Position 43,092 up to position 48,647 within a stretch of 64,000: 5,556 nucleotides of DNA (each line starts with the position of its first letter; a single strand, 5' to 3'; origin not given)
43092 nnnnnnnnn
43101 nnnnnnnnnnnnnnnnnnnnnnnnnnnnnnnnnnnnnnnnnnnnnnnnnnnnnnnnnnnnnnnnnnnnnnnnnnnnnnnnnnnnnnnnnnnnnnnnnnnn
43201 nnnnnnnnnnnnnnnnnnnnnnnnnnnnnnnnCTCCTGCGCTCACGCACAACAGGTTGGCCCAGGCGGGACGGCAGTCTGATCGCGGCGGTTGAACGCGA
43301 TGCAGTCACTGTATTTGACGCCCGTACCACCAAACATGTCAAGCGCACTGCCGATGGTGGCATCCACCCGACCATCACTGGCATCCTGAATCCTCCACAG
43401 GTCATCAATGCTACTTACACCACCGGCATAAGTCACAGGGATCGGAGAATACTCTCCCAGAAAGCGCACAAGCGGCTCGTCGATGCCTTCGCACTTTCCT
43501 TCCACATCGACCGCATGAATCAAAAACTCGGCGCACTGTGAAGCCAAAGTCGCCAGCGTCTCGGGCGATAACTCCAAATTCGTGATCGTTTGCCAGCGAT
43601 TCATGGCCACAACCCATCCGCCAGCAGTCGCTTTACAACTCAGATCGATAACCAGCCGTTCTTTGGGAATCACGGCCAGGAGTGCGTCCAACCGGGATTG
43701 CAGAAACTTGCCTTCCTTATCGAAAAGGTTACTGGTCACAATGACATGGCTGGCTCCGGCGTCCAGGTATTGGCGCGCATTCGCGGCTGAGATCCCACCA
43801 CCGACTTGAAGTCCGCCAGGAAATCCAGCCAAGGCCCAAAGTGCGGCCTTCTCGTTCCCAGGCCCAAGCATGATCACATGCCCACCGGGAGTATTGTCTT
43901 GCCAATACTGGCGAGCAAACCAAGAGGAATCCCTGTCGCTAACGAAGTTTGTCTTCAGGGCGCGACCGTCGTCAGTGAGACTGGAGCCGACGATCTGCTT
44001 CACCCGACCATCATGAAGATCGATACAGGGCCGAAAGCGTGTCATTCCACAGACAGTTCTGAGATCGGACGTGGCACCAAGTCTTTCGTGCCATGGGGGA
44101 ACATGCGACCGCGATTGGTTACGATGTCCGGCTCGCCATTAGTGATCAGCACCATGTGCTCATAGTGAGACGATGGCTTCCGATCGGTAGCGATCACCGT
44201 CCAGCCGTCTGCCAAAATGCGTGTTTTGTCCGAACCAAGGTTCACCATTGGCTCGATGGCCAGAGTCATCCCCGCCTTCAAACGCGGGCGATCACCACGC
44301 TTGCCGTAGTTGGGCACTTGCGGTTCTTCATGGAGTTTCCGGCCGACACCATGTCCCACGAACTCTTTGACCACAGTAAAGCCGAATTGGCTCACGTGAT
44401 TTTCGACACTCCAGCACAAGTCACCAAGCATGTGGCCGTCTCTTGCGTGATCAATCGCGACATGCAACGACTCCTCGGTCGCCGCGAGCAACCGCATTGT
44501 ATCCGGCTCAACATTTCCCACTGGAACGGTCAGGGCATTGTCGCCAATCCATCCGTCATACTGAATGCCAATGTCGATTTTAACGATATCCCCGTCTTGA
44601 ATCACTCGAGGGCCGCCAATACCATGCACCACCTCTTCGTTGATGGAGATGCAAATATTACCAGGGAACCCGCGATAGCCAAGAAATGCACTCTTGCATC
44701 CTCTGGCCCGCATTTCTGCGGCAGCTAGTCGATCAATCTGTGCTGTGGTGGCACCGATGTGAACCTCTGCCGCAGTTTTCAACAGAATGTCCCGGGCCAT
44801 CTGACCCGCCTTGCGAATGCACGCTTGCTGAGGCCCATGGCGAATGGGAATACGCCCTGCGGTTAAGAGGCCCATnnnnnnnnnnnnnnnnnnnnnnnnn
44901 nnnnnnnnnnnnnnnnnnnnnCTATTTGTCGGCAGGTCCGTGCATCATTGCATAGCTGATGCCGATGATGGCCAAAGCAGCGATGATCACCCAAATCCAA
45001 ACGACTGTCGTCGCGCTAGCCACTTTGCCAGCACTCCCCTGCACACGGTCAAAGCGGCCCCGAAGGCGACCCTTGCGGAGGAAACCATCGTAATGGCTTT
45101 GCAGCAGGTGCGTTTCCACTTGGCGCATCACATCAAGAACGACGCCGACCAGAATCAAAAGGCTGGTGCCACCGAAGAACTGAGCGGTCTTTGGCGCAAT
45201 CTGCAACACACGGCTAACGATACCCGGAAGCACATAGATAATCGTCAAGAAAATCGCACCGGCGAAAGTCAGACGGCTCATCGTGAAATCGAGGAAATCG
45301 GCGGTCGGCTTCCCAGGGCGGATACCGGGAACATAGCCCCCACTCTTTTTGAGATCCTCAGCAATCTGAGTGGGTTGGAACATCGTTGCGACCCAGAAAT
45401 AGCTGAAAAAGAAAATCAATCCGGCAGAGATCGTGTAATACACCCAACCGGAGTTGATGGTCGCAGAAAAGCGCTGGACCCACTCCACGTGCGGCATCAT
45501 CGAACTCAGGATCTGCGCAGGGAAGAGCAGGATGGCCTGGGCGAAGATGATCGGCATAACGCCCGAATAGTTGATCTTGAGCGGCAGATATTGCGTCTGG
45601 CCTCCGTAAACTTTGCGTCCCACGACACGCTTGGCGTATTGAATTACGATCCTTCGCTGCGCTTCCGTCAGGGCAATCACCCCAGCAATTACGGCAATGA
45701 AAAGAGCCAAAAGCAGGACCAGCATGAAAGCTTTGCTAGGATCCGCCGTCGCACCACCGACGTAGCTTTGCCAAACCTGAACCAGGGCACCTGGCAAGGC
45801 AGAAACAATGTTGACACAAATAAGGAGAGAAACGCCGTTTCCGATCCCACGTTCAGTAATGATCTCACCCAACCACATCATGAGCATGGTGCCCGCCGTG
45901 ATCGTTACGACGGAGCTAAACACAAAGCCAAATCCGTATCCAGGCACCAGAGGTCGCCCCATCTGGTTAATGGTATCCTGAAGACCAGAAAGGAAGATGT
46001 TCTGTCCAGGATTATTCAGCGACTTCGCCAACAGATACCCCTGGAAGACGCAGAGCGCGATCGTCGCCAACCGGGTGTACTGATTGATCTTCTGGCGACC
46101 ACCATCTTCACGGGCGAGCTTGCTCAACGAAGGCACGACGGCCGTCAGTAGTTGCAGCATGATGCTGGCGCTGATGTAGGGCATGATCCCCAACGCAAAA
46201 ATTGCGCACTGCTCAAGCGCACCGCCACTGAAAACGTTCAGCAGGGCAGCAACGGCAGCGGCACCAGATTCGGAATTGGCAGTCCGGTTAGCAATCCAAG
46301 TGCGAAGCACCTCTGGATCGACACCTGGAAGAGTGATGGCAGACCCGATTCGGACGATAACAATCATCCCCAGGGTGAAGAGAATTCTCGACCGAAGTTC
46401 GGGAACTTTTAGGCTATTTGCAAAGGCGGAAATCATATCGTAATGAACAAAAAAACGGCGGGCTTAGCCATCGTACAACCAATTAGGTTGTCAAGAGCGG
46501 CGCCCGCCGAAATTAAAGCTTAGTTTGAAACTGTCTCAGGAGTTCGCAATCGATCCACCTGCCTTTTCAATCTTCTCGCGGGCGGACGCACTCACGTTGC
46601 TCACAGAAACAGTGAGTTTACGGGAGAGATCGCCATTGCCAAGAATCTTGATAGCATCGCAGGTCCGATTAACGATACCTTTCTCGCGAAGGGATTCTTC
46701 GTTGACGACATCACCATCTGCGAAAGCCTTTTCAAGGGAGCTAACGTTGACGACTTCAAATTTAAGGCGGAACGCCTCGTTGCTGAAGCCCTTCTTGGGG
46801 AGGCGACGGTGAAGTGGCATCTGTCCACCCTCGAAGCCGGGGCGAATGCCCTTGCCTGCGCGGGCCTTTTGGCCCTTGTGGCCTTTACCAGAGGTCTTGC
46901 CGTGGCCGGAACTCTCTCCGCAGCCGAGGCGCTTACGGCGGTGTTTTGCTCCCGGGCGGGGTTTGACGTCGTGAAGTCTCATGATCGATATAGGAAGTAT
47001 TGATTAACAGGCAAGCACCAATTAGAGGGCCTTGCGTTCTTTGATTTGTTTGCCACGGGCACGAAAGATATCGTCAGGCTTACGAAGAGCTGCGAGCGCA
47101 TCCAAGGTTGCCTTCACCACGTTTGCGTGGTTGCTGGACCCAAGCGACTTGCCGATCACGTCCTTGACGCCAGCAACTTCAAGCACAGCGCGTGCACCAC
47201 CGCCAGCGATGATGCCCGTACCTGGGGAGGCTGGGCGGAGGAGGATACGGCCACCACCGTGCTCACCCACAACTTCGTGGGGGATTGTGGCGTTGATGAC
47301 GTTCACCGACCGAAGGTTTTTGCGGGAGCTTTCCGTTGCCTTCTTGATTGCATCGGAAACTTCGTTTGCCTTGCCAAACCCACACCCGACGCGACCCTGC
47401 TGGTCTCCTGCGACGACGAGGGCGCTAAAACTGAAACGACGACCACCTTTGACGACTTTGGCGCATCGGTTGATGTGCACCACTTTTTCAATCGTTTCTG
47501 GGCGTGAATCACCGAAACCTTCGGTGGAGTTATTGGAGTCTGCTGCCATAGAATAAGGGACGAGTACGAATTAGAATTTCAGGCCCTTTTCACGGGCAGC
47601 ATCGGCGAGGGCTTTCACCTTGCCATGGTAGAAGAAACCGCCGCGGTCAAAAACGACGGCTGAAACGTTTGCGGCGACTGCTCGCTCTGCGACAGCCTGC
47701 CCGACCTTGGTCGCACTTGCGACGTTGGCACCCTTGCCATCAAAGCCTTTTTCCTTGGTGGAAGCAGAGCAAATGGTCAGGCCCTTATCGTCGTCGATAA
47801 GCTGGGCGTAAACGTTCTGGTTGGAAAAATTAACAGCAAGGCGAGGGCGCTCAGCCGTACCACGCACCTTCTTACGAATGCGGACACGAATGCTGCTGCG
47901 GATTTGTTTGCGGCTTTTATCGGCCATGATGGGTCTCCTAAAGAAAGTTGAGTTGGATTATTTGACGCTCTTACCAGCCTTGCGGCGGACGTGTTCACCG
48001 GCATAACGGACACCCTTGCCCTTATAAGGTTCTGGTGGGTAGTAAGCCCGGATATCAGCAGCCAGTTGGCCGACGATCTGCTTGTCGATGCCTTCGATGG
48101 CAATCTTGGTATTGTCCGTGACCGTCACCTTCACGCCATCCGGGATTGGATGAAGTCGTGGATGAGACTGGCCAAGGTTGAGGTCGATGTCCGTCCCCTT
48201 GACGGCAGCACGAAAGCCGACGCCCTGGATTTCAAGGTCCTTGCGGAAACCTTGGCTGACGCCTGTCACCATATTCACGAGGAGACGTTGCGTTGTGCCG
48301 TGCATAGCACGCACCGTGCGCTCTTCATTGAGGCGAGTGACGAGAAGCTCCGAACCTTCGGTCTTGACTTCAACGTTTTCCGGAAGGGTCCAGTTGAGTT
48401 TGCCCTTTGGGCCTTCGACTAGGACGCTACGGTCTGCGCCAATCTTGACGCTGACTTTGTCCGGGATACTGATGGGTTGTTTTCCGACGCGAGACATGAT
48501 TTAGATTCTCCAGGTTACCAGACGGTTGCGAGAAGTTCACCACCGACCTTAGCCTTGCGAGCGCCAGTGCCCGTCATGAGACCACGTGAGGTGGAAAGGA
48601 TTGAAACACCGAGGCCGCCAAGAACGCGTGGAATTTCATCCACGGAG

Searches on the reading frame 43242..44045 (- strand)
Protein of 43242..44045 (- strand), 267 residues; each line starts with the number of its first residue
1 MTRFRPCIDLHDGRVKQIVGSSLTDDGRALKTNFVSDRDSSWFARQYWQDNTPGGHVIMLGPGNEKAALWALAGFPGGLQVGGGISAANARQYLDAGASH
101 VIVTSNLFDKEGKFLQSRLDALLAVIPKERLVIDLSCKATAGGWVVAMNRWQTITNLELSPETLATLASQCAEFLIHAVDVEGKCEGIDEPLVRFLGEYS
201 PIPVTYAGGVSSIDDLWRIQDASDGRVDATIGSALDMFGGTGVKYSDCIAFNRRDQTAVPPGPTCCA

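Call 7: search_protein_families(library=pfam, proteins=[window:43242-44045:-], max_evalue=0.001)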
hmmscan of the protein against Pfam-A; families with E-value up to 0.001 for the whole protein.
window:43242-44045:- (267 aa): 1 family
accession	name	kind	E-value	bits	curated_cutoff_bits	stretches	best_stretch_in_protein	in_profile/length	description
PF00977.27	His_biosynth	-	4.4e-25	88.9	23.6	1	6-235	4-222/228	Histidine biosynthesis protein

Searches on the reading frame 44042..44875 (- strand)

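Call 7: search_protein_families(library=pfam, proteins=[window:44042-44875:-], max_evalue=0.001)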
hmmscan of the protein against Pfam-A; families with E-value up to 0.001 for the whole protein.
window:44042-44875:- (277 aa): 1 family
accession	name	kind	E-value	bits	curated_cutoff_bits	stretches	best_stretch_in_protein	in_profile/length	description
PF00557.29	Peptidase_M24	-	6.2e-45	154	23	1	18-246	1-208/208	Metallopeptidase family M24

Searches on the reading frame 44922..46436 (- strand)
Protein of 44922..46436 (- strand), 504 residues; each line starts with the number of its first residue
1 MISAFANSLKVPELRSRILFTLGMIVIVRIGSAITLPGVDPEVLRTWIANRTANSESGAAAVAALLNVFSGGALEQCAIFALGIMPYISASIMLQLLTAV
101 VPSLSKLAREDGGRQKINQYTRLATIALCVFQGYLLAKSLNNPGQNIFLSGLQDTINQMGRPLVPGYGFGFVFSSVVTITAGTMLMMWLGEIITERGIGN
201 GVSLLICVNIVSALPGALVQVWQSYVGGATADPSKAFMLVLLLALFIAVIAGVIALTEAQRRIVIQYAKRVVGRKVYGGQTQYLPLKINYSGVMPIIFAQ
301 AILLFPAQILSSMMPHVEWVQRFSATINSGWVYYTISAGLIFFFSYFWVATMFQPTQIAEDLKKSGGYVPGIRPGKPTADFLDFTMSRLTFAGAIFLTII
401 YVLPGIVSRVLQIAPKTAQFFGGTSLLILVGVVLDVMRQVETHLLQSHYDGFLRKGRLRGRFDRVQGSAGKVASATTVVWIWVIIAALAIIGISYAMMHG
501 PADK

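Call 7: search_protein_families(library=pfam, proteins=[window:44922-46436:-], max_evalue=0.001)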
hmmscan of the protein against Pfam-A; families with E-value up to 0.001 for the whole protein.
window:44922-46436:- (504 aa): 1 family
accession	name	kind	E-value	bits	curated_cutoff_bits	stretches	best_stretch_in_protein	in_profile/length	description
PF00344.25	SecY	-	1.1e-105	353.8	32.2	1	79-437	2-306/306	SecY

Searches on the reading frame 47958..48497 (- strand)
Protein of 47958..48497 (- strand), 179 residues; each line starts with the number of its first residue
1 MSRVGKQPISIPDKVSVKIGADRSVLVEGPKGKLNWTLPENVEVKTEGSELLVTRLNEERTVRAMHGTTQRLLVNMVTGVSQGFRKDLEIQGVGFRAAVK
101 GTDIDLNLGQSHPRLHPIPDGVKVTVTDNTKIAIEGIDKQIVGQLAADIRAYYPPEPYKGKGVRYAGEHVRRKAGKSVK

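Call 46: search_protein_families(library=pfam, proteins=[window:47958-48497:-], max_evalue=0.001)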
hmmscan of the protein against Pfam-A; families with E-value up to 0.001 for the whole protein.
window:47958-48497:- (179 aa): 1 family
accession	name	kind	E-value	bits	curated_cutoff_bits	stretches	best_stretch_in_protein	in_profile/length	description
PF00347.28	Ribosomal_L6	-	1.5e-37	128.7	27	2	92-165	2-79/80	Ribosomal protein L6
